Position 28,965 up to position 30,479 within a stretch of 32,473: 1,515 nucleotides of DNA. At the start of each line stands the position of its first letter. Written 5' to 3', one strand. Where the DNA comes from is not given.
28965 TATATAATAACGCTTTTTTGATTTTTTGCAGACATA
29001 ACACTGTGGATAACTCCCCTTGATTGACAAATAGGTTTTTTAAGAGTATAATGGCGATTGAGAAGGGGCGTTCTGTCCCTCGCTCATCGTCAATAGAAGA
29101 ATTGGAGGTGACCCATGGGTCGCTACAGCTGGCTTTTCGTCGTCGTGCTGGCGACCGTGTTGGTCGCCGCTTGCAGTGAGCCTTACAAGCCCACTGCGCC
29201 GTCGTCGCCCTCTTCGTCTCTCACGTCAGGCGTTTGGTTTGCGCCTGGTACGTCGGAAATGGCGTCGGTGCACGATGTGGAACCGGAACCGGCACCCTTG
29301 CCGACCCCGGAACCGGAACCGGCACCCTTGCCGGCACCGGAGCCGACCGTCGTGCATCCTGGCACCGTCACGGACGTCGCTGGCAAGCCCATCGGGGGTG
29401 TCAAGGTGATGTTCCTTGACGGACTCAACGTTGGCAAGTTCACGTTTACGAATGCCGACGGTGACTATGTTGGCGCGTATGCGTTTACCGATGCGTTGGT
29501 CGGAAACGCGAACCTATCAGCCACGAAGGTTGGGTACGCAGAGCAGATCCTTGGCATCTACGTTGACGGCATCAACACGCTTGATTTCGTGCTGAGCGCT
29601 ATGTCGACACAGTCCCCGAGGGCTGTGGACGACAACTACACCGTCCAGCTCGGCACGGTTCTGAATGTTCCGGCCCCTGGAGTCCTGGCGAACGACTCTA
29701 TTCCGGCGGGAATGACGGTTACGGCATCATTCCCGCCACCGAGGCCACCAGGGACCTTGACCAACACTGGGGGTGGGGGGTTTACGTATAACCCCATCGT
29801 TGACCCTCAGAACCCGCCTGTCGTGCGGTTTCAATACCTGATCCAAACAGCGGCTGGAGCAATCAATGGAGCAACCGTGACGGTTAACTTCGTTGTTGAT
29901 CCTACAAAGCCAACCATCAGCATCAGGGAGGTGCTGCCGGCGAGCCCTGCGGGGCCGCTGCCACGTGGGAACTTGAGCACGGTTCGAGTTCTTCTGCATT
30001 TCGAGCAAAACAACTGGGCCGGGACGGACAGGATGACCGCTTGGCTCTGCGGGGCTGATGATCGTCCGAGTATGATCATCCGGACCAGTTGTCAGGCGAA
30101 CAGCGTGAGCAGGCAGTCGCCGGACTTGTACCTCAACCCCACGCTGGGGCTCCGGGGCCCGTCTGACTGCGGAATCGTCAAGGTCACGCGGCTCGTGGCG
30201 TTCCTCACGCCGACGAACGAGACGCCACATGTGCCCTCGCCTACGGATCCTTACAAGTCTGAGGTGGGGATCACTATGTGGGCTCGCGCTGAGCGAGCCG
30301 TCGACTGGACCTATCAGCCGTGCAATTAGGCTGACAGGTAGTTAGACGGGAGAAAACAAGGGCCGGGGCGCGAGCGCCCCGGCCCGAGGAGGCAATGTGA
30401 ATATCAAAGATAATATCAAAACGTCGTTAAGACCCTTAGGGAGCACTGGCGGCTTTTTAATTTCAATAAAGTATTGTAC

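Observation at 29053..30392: An abrupt ~1.3-kb high-GC island splits the paralogue cluster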

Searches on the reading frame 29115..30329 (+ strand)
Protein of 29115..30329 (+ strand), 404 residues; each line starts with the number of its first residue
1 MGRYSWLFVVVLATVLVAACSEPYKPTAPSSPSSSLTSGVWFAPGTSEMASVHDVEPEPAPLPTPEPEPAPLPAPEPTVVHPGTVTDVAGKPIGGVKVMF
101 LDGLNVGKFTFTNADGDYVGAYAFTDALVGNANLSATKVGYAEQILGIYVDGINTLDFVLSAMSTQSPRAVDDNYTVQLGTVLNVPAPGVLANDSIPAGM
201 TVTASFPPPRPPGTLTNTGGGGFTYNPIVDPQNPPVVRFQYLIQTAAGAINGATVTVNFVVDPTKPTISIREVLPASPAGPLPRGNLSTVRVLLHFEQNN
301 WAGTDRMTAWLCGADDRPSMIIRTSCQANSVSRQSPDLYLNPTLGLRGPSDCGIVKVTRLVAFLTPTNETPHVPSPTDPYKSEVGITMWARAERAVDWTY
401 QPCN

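Call 7: search_protein_families(library=pfam, proteins=[window:29115-30329:+], max_evalue=0.01)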
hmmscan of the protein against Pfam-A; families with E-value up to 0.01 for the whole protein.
window:29115-30329:+ (404 aa): 4 families
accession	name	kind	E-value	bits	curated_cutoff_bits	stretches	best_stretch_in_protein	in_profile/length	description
PF13620.12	CarboxypepD_reg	-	8.4e-07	29.7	32.3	1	83-160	4-81/82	Carboxypeptidase regulatory-like domain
PF17963.7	Big_9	-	1.4e-06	29.5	23.6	1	166-258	2-89/89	Bacterial Ig domain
PF17803.7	Cadherin_4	-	1.4e-05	25.9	25.1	1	166-225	12-71/71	Bacterial cadherin-like domain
PF13715.12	CarbopepD_reg_2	-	0.0028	18.1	32.2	1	83-162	3-78/88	CarboxypepD_reg-like domain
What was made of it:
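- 29361..29594 (+): CarboxypepD_reg-like beta-sandwich segment (residues 83-160). Call 7: E = 8.4e-7, 29.7 bits, below the curated cut-off of 32.3.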

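Call 11: find_homologous_proteins(query=window:29115-30329:+)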
Query window:29115-30329:+ (404 aa): 60 proteins with E <= 0.001 among 8000 candidates.
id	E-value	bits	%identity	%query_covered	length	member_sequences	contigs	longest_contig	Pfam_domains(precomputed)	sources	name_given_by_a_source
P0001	3.5e-270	914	100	100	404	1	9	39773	PF17963.8,PF17803.8,PF13620.13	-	-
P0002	2.3e-25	107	31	45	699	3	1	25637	PF17963.8,PF17892.8,PF17803.8,PF16184.12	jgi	jgi:VCBS repeat-containing protein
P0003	2.1e-24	104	35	25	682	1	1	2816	PF17963.8,PF17892.8,PF17803.8,PF19076.7,PF16184.12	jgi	jgi:VCBS repeat-containing protein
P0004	1.3e-23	102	39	24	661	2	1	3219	PF17963.8,PF17892.8,PF17803.8,PF19076.7,PF16184.12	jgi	jgi:VCBS repeat-containing protein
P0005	6.6e-19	86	36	33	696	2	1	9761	PF17963.8,PF17892.8,PF03160.21,PF17803.8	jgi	jgi:VCBS repeat-containing protein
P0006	1.5e-18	85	45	14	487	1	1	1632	PF17963.8,PF17892.8,PF17803.8,PF16184.12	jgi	jgi:VCBS repeat-containing protein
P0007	4.9e-18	83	43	24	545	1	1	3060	PF17963.8,PF17892.8,PF17803.8,PF19076.7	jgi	jgi:VCBS repeat-containing protein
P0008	5.8e-18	83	45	23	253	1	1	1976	PF13715.13,PF13620.13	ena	-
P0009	8.6e-18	83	51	16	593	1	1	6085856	PF17963.8,PF17892.8,PF17803.8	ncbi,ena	-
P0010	2.4e-16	78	38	25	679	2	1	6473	PF17963.8,PF17892.8,PF17803.8,PF19076.7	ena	-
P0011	5.9e-16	76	49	14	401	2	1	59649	PF17963.8,PF17892.8,PF17803.8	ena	-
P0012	7.5e-16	76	36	26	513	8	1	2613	PF17963.8,PF17892.8,PF17803.8,PF19076.7,PF16184.12,PF00353.26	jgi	jgi:VCBS repeat-containing protein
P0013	9.0e-16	76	33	40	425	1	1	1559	PF17963.8,PF17892.8,PF17957.8,PF17803.8,PF16184.12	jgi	jgi:VCBS repeat-containing protein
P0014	1.2e-15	76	32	50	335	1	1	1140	PF17963.8,PF17892.8,PF16640.12,PF17803.8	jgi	jgi:hypothetical protein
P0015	1.4e-15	75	39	20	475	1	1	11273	PF17963.8,PF17892.8,PF17803.8,PF16184.12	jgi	jgi:VCBS repeat-containing protein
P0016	3.5e-15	74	45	14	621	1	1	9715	PF17963.8,PF17892.8,PF17803.8,PF19076.7,PF16184.12,PF00353.26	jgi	jgi:VCBS repeat-containing protein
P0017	5.6e-15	73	37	26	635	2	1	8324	PF17963.8,PF17892.8,PF17803.8,PF16184.12,PF00353.26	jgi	jgi:VCBS repeat-containing protein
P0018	5.7e-15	73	42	18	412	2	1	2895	PF17963.8,PF17892.8,PF17803.8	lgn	-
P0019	2.3e-14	71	31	24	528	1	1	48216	PF17963.8,PF17892.8,PF00028.24,PF17803.8,PF05345.19,PF19077.7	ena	-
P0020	3.0e-14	71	33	30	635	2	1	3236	PF17963.8,PF17892.8,PF17803.8,PF19076.7,PF00353.26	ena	-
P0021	1.5e-13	69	47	20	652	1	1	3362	PF17963.8,PF17892.8,PF17803.8,PF00082.28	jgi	jgi:subtilisin family serine protease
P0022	1.7e-13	68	38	27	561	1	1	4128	PF17963.8,PF17892.8,PF17803.8,PF16184.12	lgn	-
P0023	2.1e-12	65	44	23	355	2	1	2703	PF17963.8,PF17892.8,PF17803.8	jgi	jgi:hypothetical protein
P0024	6.4e-12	63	41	16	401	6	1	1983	PF17963.8,PF17892.8,PF17803.8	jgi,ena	-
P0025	1.2e-11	62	38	26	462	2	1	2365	PF17963.8,PF17892.8,PF17803.8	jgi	jgi:hypothetical protein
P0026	1.4e-11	62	39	21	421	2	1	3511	PF17963.8,PF17892.8,PF17803.8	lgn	-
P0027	1.8e-11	62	31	40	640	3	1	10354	PF17963.8,PF17892.8,PF17957.8,PF17803.8,PF19076.7,PF16184.12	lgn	-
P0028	4.1e-11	61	36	27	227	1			PF17963.8,PF17892.8,PF17803.8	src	-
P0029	1.1e-10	59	36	23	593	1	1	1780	PF17963.8,PF17892.8,PF17803.8,PF19076.7,PF28597.1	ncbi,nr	ncbi:MAG: Ig-like domain-containing protein, partial [Anaerolineae bacterium]|nr:Ig-like domain-cont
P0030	6.6e-10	57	31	24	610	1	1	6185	PF17963.8,PF17892.8,PF17803.8,PF19076.7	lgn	-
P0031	8.4e-10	56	46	15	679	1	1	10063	PF17963.8,PF17892.8,PF17803.8,PF19076.7,PF16184.12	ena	-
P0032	1.4e-9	56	47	16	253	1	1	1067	PF17963.8,PF17892.8,PF17803.8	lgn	-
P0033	3.0e-9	54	34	39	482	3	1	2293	PF17963.8,PF17892.8,PF17803.8,PF18203.7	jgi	jgi:hypothetical protein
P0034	1.2e-8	52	48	15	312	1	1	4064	PF17963.8,PF17892.8,PF17803.8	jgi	-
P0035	1.2e-8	52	44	19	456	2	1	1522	PF17963.8,PF17892.8,PF17803.8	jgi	-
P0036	2.4e-8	51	34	36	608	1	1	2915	PF17963.8,PF17892.8,PF00149.34,PF17803.8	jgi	jgi:hypothetical protein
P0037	9.5e-8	49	34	23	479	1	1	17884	PF17963.8,PF17892.8,PF17803.8,PF19076.7,PF16184.12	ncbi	-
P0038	1.1e-7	49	37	24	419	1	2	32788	PF17963.8,PF17892.8,PF17803.8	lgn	-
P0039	2.5e-7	48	39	24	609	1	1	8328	PF17963.8,PF17892.8,PF00028.24,PF17803.8,PF16184.12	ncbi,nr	ncbi:MAG TPA: Ig-like domain-containing protein, partial [Thermoanaerobaculia bacterium]|nr:Ig-like 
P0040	3.9e-7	47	36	25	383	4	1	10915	PF17963.8,PF17892.8,PF17803.8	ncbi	-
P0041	5.9e-7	47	34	37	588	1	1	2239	PF17963.8,PF17892.8,PF17803.8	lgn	-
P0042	1.5e-6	45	44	18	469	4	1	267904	PF17963.8,PF17892.8,PF17803.8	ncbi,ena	-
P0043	1.8e-6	45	46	16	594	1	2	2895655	PF17963.8,PF17892.8,PF17803.8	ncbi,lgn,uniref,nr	ncbi:hypothetical protein M2152_000064 [Microbacteriaceae bacterium SG_E_30_P1]|uniref:Cadherin-like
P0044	2.7e-6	45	34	29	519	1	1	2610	PF17963.8,PF17892.8,PF02494.23,PF17803.8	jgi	jgi:large repetitive protein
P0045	3.1e-6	44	37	22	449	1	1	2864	PF17963.8,PF17892.8,PF17803.8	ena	-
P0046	4.3e-6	44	40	22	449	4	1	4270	PF17963.8,PF17892.8,PF17803.8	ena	-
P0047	6.2e-6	43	42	26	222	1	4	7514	PF17963.8,PF17892.8,PF17803.8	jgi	jgi:VCBS repeat-containing protein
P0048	6.4e-6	43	33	28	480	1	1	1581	PF13964.13,PF24681.2,PF17963.8,PF13415.13,PF17892.8,PF17803.8,PF24981.2,PF16184.12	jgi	jgi:VCBS repeat-containing protein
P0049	1.0e-5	43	34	25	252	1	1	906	PF17963.8,PF17892.8,PF17803.8,PF16184.12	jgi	jgi:hypothetical protein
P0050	1.2e-5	43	45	14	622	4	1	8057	PF17963.8,PF17892.8,PF17803.8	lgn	-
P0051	1.7e-5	42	39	23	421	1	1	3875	PF17963.8,PF17892.8,PF04122.18,PF17803.8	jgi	-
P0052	6.6e-5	40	55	15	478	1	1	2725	PF17963.8,PF17892.8,PF17803.8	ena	-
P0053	9.0e-5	40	45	21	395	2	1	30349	PF17963.8,PF17892.8,PF17803.8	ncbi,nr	ncbi:MAG TPA: Ig-like domain-containing protein, partial [Acidimicrobiales bacterium]|nr:Ig-like dom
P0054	1.3e-4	39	38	23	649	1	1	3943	PF17963.8,PF17892.8,PF13927.13,PF17803.8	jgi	-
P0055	2.1e-4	38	38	31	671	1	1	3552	PF13715.13,PF22902.3,PF17963.8,PF17892.8,PF17802.8,PF17803.8,PF18998.7,PF13620.13,PF09430.17,PF22904.4,PF17210.10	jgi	jgi:VCBS repeat-containing protein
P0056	2.6e-4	38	35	28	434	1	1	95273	PF17963.8,PF17892.8,PF17803.8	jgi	jgi:large repetitive protein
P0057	2.9e-4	38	39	22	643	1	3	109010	PF17963.8,PF17892.8,PF17803.8,PF16184.12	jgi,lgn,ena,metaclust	metaclust:\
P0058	3.9e-4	38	46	15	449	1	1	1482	PF17963.8,PF17892.8,PF17803.8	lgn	-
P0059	5.7e-4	37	41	22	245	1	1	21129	PF17963.8,PF17892.8,PF17803.8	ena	-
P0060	9.0e-4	36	41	21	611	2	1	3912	PF00801.27,PF18981.7,PF17963.8,PF17892.8,PF17803.8,PF01483.28,PF00041.28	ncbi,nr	ncbi:MAG: hypothetical protein IT181_11450, partial [Acidobacteria bacterium]|nr:hypothetical protei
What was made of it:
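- The wider Big_9 hits are named Anaerolineae, Acidobacteria, Acidimicrobiales and Microbacteriaceae (call 11).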

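Call 12: find_encoding_contigs(protein=window:29115-30329:+, flank=10000, max_places=10)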
Protein window:29115-30329:+ (404 aa): 12 contigs read that carry it; 10 places shown.
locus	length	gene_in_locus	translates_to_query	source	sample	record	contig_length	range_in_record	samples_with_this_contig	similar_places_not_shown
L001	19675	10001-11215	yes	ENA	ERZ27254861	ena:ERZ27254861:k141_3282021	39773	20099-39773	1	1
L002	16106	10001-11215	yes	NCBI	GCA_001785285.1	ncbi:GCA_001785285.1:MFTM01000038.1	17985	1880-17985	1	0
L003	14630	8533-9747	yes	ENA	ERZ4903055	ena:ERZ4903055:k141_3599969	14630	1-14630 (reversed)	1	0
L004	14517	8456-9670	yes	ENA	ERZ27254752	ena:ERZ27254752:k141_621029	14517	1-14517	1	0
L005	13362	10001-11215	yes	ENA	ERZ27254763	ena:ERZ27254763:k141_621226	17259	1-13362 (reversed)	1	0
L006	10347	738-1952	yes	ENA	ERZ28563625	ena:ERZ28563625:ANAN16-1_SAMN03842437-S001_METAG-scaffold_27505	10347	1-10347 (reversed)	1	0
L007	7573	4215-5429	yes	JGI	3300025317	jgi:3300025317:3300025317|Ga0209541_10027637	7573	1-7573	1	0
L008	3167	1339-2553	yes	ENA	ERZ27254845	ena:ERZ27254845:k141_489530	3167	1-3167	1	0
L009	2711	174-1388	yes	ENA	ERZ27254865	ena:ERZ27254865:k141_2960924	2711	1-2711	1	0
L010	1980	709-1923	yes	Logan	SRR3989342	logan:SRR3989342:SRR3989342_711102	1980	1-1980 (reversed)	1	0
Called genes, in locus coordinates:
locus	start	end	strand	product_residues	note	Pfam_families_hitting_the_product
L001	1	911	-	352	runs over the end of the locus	PF05697:Trigger_N, PF05698:Trigger_C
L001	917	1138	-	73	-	-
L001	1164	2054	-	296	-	-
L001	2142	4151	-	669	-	PF03030:H_PPase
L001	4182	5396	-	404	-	PF08529:NusA_N, PF00575:S1 (weak), PF13184:KH_NusA_1st, PF26594:KH_NusA_2nd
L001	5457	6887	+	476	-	-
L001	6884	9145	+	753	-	-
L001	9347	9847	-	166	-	PF03640:Lipoprotein_15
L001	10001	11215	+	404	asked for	PF13620:CarboxypepD_reg (weak), PF17803:Cadherin_4 (weak), PF17963:Big_9 (weak)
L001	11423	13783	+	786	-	-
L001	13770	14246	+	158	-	-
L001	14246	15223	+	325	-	-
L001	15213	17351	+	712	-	PF02230:Abhydrolase_2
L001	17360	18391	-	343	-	-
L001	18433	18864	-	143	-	-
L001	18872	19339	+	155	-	-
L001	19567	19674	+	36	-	?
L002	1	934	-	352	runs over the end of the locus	PF05697:Trigger_N, PF05698:Trigger_C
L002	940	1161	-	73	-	-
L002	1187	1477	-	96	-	-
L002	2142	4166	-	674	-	PF03030:H_PPase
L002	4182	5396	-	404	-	PF08529:NusA_N, PF00575:S1 (weak), PF13184:KH_NusA_1st, PF26594:KH_NusA_2nd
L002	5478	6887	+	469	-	-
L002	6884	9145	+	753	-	-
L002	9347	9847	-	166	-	PF03640:Lipoprotein_15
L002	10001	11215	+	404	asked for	PF13620:CarboxypepD_reg (weak), PF17803:Cadherin_4 (weak), PF17963:Big_9 (weak)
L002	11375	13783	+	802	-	-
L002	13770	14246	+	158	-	-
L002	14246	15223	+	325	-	-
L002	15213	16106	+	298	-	PF02230:Abhydrolase_2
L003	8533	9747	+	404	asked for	PF13620:CarboxypepD_reg (weak), PF17803:Cadherin_4 (weak), PF17963:Big_9 (weak)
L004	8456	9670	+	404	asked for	PF13620:CarboxypepD_reg (weak), PF17803:Cadherin_4 (weak), PF17963:Big_9 (weak)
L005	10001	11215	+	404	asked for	PF13620:CarboxypepD_reg (weak), PF17803:Cadherin_4 (weak), PF17963:Big_9 (weak)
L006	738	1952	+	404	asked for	PF13620:CarboxypepD_reg (weak), PF17803:Cadherin_4 (weak), PF17963:Big_9 (weak)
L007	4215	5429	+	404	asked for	PF13620:CarboxypepD_reg (weak), PF17803:Cadherin_4 (weak), PF17963:Big_9 (weak)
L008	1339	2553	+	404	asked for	PF13620:CarboxypepD_reg (weak), PF17803:Cadherin_4 (weak), PF17963:Big_9 (weak)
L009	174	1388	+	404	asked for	PF13620:CarboxypepD_reg (weak), PF17803:Cadherin_4 (weak), PF17963:Big_9 (weak)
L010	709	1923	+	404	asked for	PF13620:CarboxypepD_reg (weak), PF17803:Cadherin_4 (weak), PF17963:Big_9 (weak)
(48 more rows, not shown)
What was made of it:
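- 29115..30329 (+): Island gene, 404 aa, GC 0.606 and GC3 0.709. It encodes an exported modular Ig-like surface protein. Call 12: the identical protein occurs on at least 12 contigs.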

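Call 24: find_homologous_proteins(query=L002:11375-13783:+)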
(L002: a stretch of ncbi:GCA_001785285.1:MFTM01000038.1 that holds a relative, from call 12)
Query L002:11375-13783:+ (802 aa): 19 proteins with E <= 0.001 among 5578 candidates.
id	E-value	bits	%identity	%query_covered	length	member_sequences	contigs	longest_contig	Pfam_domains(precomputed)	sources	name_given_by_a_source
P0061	0.0e+0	1864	100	98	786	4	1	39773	-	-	-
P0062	5.1e-251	853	54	93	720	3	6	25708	-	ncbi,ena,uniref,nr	ncbi:hypothetical protein A2818_00910 [Candidatus Nomurabacteria bacterium RIFCSPHIGHO2_01_FULL_40_1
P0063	5.7e-137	476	56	44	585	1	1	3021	PF00535.33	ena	-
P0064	3.8e-125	437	52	44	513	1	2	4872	-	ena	-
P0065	1.3e-111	392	43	51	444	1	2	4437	-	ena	-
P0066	3.4e-108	381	32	97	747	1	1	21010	-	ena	-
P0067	5.7e-107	377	39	46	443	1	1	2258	-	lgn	-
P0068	5.2e-106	374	46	47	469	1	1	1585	-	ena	-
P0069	5.9e-103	364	32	92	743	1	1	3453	-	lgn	-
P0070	2.7e-102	361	35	74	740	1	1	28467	-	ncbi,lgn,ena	-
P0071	7.1e-102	360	46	45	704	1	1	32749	-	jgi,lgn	jgi:hypothetical protein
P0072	3.2e-101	358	46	47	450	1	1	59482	-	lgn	-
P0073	1.0e-99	353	44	46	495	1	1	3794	PF13473.13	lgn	-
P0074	1.1e-98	349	45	47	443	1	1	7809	-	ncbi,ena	-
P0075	8.0e-96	340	44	47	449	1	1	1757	-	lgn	-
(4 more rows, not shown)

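Call 25: find_encoding_contigs(protein=P0062, flank=10000, max_places=4)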
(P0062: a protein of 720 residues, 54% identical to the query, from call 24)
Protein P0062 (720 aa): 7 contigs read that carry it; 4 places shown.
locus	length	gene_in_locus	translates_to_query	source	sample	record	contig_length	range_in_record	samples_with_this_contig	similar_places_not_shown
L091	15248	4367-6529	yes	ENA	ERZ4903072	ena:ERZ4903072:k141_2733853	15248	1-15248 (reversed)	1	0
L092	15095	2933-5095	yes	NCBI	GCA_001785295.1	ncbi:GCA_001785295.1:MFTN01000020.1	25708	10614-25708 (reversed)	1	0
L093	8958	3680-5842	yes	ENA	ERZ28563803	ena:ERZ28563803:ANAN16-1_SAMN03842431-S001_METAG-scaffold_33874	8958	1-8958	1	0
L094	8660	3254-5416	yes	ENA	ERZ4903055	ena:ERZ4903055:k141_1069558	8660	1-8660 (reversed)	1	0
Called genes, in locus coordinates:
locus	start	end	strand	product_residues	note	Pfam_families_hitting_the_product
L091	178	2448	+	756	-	-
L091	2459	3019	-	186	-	PF03640:Lipoprotein_15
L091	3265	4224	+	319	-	PF17963:Big_9 (weak)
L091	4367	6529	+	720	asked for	-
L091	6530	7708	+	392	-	-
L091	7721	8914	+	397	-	-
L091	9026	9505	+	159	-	-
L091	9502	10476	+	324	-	-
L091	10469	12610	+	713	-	PF02230:Abhydrolase_2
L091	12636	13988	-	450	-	-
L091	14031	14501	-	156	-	-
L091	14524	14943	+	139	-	-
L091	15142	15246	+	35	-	?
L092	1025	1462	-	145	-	PF03640:Lipoprotein_15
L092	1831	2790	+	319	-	PF17963:Big_9 (weak)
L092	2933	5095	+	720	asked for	-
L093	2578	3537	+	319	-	PF17963:Big_9 (weak)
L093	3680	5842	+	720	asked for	-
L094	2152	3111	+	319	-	PF17963:Big_9 (weak)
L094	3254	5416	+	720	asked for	-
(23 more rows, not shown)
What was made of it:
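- The sibling locus is reproduced on at least 7 contigs (call 25). The sibling species reproduces the architecture independently (call 25).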

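Call 26: find_encoding_contigs(protein=P0066, flank=10000, max_places=2)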
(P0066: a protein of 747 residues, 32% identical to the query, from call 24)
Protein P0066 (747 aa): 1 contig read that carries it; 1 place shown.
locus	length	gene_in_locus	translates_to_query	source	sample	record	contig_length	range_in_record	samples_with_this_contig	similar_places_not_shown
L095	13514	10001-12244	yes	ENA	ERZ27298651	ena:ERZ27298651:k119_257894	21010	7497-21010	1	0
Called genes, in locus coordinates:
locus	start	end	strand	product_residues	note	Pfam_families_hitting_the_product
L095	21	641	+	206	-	-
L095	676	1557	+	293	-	PF00535:Glycos_transf_2, PF13641:Glyco_tranf_2_3, PF13632:Glyco_trans_2_3 (weak)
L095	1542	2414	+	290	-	PF00535:Glycos_transf_2, PF10111:Glyco_tranf_2_2 (weak), PF13641:Glyco_tranf_2_3, PF13506:Glyco_transf_21 (weak)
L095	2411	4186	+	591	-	PF00535:Glycos_transf_2, PF10111:Glyco_tranf_2_2 (faint), PF13641:Glyco_tranf_2_3, PF13712:Glyco_tranf_2_5 (faint), PF13632:Glyco_trans_2_3 (faint), PF13641:Glyco_tranf_2_3, PF00535:Glycos_transf_2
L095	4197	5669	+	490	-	PF13231:PMT_2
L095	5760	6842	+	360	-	-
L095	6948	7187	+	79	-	-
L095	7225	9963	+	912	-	-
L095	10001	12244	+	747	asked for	-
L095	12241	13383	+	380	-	-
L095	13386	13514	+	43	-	?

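Call 45: search_protein_families(library=pfam, proteins=[L091:3265-4224:+, L002:11375-13783:+], max_evalue=0.05)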
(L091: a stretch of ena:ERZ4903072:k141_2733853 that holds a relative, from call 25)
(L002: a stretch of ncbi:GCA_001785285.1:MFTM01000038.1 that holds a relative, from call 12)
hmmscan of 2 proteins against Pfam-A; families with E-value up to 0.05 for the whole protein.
L091:3265-4224:+ (319 aa): 1 family
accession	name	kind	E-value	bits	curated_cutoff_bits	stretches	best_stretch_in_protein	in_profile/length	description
PF17963.7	Big_9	-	3.2e-06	28.4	23.6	1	136-223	2-89/89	Bacterial Ig domain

L002:11375-13783:+ (802 aa): 0 families
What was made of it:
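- On Big_9 bacterial Ig-like domain proteins (PF17963): The sibling scores 28.4 bits (call 45).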

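Call 47: search_solved_structures(query=window:29115-30329:+, max_evalue=1)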
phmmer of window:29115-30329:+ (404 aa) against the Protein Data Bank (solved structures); distinct sequences matched with E-value up to 1: 1.
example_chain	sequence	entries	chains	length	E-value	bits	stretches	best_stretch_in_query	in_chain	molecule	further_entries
1s9a_A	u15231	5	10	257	0.39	12.8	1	57-113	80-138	Chlorocatechol 1,2-dioxygenase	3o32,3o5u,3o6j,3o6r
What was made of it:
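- Tried and rejected: Solved-structure sequence search: nothing relevant (call 47).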

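Call 50: search_dna_similar(query=window:29115-30329:+, collection=phages, mode=protein, max_rows=8)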
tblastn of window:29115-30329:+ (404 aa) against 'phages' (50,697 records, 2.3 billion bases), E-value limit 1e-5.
No match.

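Call 51: search_dna_similar(query=window:29115-30329:+, collection=plasmids, mode=protein, max_rows=8)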
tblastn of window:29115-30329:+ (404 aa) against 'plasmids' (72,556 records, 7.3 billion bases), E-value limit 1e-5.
No match.
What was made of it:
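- Tried and rejected: Phage or plasmid origin: tblastn against 50,697 phage and 72,556 plasmid records gave no match (calls 50, 51).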
